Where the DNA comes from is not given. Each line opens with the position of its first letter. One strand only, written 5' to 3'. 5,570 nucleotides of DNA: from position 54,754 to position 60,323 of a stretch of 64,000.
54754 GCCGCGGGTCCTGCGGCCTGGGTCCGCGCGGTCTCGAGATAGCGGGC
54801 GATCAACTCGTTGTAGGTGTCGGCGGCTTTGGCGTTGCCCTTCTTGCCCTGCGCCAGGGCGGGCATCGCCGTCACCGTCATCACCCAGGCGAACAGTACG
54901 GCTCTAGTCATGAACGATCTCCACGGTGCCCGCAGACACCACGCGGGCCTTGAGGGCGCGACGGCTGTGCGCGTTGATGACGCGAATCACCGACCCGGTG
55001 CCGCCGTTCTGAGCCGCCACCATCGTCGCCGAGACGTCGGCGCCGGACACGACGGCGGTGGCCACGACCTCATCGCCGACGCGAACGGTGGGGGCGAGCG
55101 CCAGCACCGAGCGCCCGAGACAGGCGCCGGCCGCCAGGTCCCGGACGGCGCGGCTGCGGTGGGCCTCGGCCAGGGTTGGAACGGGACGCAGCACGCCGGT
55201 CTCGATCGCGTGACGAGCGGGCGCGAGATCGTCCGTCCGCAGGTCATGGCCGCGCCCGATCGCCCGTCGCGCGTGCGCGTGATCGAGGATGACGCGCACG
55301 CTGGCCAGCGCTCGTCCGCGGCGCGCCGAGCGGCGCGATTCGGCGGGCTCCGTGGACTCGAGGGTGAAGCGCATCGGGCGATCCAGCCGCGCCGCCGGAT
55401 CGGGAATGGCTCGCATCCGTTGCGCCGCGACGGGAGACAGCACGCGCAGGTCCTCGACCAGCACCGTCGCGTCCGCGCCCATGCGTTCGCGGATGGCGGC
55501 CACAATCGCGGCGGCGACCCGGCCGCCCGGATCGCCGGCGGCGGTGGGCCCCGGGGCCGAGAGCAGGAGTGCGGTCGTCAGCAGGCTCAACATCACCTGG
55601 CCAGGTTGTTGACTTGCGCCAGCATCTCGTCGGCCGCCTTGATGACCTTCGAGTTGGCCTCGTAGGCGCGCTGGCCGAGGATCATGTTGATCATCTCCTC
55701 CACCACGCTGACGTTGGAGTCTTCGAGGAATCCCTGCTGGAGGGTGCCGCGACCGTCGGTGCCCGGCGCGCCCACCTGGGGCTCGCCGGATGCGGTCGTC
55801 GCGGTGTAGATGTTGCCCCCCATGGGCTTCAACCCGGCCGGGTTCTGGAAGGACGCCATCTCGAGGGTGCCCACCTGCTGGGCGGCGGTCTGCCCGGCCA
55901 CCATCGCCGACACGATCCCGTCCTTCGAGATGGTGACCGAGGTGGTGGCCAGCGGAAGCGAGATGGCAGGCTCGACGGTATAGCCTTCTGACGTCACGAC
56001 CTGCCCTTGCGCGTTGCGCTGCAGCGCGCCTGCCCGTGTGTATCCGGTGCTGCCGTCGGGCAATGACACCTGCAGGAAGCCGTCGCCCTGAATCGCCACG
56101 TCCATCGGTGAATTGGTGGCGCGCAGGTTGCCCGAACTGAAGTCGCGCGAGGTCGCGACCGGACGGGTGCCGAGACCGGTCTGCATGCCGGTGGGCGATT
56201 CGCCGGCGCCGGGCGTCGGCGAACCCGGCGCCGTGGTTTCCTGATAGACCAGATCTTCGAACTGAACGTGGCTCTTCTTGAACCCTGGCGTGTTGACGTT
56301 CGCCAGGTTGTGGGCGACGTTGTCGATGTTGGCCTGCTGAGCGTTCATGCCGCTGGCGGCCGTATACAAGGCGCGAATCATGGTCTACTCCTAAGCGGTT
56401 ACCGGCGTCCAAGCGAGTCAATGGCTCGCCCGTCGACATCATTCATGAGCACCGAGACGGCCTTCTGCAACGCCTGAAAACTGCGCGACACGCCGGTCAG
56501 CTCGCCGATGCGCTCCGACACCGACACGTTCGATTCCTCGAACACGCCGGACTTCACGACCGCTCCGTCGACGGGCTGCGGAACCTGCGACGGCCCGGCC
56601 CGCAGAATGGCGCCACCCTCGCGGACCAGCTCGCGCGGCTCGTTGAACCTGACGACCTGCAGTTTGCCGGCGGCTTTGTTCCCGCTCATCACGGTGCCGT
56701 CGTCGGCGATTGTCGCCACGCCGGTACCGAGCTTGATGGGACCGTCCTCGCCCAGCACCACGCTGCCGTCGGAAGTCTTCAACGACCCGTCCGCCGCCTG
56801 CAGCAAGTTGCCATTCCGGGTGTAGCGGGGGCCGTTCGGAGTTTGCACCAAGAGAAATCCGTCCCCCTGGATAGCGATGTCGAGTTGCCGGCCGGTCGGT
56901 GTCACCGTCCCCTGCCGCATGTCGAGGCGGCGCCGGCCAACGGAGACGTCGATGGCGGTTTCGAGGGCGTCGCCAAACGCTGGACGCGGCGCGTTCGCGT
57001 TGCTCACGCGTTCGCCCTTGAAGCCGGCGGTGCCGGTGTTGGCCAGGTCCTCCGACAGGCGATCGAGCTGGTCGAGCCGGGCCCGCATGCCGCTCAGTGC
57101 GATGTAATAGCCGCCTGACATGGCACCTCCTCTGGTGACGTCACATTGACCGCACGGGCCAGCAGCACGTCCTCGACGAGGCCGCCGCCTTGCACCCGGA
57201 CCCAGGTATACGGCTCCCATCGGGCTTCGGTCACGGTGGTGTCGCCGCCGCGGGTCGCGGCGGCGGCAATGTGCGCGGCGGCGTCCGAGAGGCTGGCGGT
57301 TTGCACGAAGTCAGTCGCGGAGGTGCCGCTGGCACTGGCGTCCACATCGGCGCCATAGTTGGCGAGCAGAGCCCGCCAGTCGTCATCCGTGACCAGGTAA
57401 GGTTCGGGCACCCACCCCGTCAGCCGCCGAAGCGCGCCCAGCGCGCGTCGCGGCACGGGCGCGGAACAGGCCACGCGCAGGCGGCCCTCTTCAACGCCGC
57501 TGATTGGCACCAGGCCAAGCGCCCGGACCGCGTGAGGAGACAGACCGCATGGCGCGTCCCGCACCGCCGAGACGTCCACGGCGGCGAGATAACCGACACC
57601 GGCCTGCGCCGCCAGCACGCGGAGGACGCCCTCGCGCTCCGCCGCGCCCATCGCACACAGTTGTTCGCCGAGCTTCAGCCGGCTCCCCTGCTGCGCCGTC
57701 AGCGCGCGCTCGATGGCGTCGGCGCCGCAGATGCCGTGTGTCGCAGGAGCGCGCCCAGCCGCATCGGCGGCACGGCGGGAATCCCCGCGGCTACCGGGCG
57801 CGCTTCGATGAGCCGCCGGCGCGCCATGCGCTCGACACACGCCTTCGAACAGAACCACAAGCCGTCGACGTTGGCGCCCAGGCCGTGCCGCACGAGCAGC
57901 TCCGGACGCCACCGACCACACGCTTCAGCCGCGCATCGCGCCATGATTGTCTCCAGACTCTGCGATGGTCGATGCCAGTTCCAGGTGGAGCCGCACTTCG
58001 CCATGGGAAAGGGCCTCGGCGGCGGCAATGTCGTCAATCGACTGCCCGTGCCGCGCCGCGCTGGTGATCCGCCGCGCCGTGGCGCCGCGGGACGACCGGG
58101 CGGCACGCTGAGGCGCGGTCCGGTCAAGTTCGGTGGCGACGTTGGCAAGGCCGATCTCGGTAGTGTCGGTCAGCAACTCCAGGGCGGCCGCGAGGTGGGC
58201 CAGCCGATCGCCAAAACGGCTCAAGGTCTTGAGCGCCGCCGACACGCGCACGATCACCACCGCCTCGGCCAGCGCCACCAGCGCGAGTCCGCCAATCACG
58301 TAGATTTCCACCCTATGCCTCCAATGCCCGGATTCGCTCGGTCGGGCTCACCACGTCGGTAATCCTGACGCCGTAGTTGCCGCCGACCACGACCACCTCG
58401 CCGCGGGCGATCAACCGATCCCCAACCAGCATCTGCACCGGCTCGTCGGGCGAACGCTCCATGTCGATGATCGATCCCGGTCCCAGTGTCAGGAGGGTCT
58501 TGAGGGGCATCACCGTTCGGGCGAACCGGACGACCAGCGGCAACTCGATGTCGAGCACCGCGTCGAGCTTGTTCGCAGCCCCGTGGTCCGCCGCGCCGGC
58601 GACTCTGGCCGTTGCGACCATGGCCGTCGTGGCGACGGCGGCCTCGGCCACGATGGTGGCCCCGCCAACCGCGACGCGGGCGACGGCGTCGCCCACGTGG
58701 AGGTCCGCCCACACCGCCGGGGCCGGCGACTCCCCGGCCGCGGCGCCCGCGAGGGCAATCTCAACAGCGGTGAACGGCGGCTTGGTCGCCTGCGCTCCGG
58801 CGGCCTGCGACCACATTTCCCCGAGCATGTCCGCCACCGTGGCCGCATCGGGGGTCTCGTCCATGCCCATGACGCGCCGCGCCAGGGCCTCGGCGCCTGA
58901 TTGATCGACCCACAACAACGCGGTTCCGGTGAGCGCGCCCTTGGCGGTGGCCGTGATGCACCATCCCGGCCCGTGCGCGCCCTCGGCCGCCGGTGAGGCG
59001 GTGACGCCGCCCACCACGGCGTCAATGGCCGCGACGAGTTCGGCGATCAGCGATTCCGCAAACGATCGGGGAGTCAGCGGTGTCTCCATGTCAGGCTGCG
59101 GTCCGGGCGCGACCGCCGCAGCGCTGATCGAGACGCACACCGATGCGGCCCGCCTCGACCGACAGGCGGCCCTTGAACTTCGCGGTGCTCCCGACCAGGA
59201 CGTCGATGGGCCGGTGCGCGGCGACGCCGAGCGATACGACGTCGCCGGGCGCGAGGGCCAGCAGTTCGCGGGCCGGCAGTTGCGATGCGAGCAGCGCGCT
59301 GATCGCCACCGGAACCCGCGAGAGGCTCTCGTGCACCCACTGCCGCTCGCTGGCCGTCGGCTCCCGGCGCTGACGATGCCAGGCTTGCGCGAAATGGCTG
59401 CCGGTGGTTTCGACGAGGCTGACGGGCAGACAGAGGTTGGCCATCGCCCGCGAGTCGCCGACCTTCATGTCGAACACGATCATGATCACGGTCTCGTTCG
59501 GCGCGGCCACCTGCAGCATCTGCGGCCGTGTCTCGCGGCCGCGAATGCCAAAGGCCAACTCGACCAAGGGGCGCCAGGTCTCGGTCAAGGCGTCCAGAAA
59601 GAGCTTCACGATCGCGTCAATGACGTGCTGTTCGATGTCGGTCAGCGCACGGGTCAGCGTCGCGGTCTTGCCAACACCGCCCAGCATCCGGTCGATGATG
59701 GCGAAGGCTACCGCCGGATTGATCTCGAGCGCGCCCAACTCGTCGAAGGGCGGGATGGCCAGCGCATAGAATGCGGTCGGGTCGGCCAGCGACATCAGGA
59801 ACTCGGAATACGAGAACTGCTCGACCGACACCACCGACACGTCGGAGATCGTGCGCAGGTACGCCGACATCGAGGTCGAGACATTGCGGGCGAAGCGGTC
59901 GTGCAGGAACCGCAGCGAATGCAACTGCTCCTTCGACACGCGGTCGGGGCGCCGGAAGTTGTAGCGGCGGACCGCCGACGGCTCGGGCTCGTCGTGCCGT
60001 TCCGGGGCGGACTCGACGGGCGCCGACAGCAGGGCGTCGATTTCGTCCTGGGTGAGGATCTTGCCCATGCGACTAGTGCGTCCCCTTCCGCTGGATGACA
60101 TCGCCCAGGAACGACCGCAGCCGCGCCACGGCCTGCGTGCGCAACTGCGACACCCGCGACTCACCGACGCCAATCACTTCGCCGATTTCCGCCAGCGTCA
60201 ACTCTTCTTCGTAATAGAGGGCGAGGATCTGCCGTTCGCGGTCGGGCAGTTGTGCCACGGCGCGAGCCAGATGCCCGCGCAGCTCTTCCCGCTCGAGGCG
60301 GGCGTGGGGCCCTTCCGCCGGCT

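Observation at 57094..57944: Zinc-ribbon protein with a tandem MshEN-type c-di-GMP motif, split by a frameshift, inside the core flagellar operon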

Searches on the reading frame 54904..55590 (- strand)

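Call 5: search_protein_families(library=pfam, max_evalue=1, proteins=[window:54904-55590:-])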
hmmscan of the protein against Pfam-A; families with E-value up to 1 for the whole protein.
window:54904-55590:- (228 aa): 1 family
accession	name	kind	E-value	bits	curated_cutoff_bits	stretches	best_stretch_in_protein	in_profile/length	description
PF13144.11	ChapFlgA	-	2.4e-17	63.6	23.8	1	105-225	4-122/122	Chaperone for flagella basal body P-ring formation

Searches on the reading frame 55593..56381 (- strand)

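Call 5: search_protein_families(library=pfam, max_evalue=1, proteins=[window:55593-56381:-])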
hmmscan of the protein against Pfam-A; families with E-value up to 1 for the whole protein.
window:55593-56381:- (262 aa): 3 families
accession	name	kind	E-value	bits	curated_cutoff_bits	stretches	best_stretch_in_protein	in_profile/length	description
PF22692.1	LlgE_F_G_D1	-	1.2e-25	89.8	27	1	96-159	1-64/64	Flagellar hook protein FlgE/F/G D1 domain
PF06429.18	Flg_bbr_C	-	1.9e-22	79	23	1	215-260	1-46/46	Flagellar basal body rod FlgEFG protein C-terminal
PF00460.25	Flg_bb_rod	-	4.9e-10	39.6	20.7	1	5-35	1-31/31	Flagella basal body rod protein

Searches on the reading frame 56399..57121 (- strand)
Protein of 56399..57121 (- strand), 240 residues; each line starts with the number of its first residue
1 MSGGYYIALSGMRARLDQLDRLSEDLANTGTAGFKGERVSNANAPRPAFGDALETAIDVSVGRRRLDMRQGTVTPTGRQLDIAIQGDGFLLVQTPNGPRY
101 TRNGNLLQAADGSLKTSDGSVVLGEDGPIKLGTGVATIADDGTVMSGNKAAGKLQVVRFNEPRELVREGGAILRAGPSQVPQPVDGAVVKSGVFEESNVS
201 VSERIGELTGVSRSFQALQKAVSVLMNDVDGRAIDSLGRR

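Call 5: search_protein_families(library=pfam, max_evalue=1, proteins=[window:56399-57121:-])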
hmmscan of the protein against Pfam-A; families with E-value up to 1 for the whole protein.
window:56399-57121:- (240 aa): 2 families
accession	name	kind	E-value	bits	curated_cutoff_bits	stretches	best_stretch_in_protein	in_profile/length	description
PF22692.1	LlgE_F_G_D1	-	1.3e-11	44.9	27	1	83-145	1-63/64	Flagellar hook protein FlgE/F/G D1 domain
PF06429.18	Flg_bbr_C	-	0.001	19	23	1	191-223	2-34/46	Flagellar basal body rod FlgEFG protein C-terminal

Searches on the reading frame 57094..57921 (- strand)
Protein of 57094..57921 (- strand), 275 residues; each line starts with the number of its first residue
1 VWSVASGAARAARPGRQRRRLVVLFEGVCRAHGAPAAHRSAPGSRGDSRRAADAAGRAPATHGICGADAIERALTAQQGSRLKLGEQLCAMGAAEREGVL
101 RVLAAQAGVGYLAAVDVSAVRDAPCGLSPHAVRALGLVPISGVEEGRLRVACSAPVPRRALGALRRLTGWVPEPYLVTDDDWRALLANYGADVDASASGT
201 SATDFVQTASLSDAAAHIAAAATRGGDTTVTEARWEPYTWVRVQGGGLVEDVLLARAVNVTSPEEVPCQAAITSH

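Call 37: list_cluster_members(proteins=[window:57702-57944:-, window:57094-57921:-, window:57699-58148:-, window:57925-58311:-, window:56399-57121:-, window:55593-56381:-, window:58313-59140:-])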
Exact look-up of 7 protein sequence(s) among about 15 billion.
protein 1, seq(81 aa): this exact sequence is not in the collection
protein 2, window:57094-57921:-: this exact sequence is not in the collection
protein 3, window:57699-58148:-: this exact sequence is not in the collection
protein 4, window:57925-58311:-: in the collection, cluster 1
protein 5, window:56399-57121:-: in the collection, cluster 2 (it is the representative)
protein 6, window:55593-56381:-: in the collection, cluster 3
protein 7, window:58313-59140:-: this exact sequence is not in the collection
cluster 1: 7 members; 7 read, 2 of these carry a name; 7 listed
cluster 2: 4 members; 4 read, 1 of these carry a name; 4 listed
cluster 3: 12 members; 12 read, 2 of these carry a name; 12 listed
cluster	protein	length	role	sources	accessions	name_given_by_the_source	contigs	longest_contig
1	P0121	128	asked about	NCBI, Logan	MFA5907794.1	MAG: hypothetical protein WC815_03355 [Vicinamibacterales bacterium]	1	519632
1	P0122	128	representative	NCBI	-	-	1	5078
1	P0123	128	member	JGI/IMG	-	hypothetical protein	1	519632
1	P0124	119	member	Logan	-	-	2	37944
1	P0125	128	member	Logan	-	-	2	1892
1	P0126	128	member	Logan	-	-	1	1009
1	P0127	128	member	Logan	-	-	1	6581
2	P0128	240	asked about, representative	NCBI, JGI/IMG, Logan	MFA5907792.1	MAG: flagellar hook basal-body protein [Vicinamibacterales bacterium] | flagellar basal body rod protein FlgG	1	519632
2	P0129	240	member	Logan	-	-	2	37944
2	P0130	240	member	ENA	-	-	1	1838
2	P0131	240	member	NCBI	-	-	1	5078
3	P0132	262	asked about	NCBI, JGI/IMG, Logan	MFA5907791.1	MAG: flagellar basal-body rod protein FlgG [Vicinamibacterales bacterium] | flagellar basal-body rod protein FlgG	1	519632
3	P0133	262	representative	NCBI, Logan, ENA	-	-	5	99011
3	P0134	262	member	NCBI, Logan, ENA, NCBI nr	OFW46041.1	MAG: flagellar basal-body rod protein FlgG [Acidobacteria bacterium ...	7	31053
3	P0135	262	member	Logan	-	-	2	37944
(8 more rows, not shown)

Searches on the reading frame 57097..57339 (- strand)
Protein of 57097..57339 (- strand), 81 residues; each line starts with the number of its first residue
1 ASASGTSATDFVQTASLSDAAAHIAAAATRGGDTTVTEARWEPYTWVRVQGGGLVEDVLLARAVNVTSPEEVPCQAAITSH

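Call 60: predict_structure(alignment_id=A5)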
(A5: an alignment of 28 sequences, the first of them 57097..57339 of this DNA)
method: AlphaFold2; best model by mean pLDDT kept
length: 81 residues; sequences in the alignment: 28
mean_pLDDT: 78.5   pTM: 0.64
mean pLDDT of the five models: 78.5, 76.6, 75.8, 64.7, 56.3
residues with pLDDT >= 90: 36; 70-90: 18; 50-70: 20; < 50: 7
segments of 3 or more residues with pLDDT < 50: 1-5
pLDDT, mean of each block of 10 residues (from residue 1): 57 92 94 90 90 91 60 55 53
secondary structure, 60 per line:
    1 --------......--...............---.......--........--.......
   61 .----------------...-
elements in order: E9-14 H17-31 E35-41 E44-51 E54-61 E78-80

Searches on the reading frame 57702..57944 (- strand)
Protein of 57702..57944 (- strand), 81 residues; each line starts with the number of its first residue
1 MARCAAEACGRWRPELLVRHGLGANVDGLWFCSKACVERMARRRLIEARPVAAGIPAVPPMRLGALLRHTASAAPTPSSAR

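Call 38: find_encoding_contigs(protein=P0121, flank=3000, max_places=6)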
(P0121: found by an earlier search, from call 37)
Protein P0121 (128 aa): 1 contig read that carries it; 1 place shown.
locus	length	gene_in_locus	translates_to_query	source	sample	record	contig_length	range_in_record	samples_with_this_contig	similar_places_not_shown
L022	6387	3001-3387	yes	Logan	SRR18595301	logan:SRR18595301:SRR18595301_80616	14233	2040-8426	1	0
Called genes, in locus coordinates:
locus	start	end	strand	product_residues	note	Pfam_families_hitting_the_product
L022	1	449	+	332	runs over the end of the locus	PF00448:SRP54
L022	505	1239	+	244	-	PF04542:Sigma70_r2, PF04539:Sigma70_r3 (weak), PF04545:Sigma70_r4, PF08281:Sigma70_r4_2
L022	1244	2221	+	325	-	PF02154:FliM, PF01052:FliMN_C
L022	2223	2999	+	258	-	PF01052:FliMN_C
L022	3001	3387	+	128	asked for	-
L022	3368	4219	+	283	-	PF05157:MshEN (weak)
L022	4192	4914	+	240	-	PF22692:LlgE_F_G_D1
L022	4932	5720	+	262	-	PF00460:Flg_bb_rod, PF22692:LlgE_F_G_D1, PF06429:Flg_bbr_C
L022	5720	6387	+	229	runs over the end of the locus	PF13144:ChapFlgA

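Call 41: find_encoding_contigs(protein=P0121, flank=10000, max_places=3)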
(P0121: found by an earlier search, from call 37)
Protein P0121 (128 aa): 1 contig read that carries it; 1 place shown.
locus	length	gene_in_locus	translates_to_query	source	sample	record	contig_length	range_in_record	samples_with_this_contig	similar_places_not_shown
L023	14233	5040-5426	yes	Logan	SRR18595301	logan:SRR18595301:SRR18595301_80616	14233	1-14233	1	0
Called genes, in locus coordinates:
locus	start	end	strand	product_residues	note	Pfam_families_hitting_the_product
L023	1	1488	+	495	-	?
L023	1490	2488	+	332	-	PF00448:SRP54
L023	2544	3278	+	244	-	PF04542:Sigma70_r2, PF04539:Sigma70_r3 (weak), PF04545:Sigma70_r4, PF08281:Sigma70_r4_2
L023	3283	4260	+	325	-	PF02154:FliM, PF01052:FliMN_C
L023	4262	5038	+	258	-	PF01052:FliMN_C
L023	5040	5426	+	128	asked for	-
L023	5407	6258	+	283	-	PF05157:MshEN (weak)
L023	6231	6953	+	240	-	PF22692:LlgE_F_G_D1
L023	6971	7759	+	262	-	PF00460:Flg_bb_rod, PF22692:LlgE_F_G_D1, PF06429:Flg_bbr_C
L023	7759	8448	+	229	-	PF13144:ChapFlgA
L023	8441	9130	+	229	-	PF02107:FlgH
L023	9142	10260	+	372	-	PF02119:FlgI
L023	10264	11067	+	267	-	PF01551:Peptidase_M23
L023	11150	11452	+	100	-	PF04316:FlgM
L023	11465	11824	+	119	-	-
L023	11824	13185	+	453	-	PF00460:Flg_bb_rod (weak), PF22638:FlgK_D1, PF06429:Flg_bbr_C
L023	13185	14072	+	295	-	PF00669:Flagellin_N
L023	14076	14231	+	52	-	?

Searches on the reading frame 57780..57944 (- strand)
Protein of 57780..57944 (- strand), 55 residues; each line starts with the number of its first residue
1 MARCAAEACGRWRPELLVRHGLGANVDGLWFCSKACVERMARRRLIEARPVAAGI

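Call 59: search_protein_families(library=pfam, max_evalue=10, proteins=[window:57780-57944:-])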
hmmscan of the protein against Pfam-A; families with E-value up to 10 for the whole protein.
seq(55 aa): 1 family
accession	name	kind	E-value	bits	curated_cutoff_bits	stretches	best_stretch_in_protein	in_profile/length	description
PF06938.16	DUF1285_N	-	0.13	12.5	29.3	1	11-42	5-36/67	Domain of unknown function (DUF1285), N-terminal domain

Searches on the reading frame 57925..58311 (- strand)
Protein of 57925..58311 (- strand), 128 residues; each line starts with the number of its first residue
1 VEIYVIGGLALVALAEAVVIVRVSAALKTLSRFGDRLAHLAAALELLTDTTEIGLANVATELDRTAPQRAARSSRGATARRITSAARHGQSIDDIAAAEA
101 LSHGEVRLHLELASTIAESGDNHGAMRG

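Call 5: search_protein_families(library=pfam, max_evalue=1, proteins=[window:57925-58311:-])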
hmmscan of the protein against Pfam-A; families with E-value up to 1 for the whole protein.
window:57925-58311:- (128 aa): 2 families
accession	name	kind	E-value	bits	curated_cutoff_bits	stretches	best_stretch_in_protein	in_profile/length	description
PF10975.14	DUF2802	-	0.029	15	33.5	1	80-112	34-66/68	Protein of unknown function (DUF2802)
PF10635.14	DisA-linker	-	0.1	12.8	25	1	18-65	6-53/142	DisA bacterial checkpoint controller linker region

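Call 6: search_protein_families(library=ncbifam, max_evalue=1, proteins=[window:57925-58311:-])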
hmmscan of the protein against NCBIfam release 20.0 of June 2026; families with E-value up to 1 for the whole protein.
window:57925-58311:- (128 aa): 1 family
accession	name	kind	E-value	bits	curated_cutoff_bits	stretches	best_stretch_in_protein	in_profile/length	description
NF047515.1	SpiroCoCo_C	equivalog_domain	0.24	10.5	125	1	50-110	257-313/313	SpiroCoCo family coiled-coil protein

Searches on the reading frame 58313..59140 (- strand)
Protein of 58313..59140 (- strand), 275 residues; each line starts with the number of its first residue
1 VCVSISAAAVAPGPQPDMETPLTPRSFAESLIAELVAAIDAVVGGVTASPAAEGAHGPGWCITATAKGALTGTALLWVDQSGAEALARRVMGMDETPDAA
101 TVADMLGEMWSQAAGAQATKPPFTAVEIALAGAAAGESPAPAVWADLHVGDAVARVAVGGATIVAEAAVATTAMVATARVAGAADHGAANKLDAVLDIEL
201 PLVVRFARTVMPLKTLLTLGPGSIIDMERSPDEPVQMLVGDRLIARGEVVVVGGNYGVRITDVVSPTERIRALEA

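Call 5: search_protein_families(library=pfam, max_evalue=1, proteins=[window:58313-59140:-])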
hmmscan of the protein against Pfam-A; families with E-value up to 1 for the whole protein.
window:58313-59140:- (275 aa): 2 families
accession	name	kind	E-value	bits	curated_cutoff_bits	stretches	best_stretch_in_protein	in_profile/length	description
PF01052.25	FliMN_C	-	5.4e-23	81.2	23.8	1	194-264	2-72/73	Type III flagellar switch regulator (C-ring) FliN C-term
PF13690.11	CheX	-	0.00087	19.7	27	1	65-120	6-60/94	Chemotaxis phosphatase CheX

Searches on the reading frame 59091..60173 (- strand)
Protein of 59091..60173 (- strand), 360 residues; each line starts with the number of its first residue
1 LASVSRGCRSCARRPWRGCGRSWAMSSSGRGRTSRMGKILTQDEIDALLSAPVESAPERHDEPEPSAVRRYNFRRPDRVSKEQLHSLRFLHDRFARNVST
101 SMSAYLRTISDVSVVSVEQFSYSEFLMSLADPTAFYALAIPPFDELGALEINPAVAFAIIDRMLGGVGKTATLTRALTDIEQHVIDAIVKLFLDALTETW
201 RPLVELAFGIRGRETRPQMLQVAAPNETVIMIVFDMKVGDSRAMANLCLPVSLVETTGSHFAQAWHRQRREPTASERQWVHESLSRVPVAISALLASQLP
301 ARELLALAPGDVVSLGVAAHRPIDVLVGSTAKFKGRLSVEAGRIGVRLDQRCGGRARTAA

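Call 5: search_protein_families(library=pfam, max_evalue=1, proteins=[window:59091-60173:-])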
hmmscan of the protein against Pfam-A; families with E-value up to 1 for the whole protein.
window:59091-60173:- (360 aa): 3 families
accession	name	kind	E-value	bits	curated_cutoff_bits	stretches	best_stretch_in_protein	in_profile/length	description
PF02154.20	FliM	-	6.2e-56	189.8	27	1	71-256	1-187/192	Flagellar motor switch protein FliM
PF01052.25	FliMN_C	-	8.5e-13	48.5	23.8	1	283-350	2-70/73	Type III flagellar switch regulator (C-ring) FliN C-term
PF23506.1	YqgH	-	0.0067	17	27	1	84-103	6-23/27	YqgH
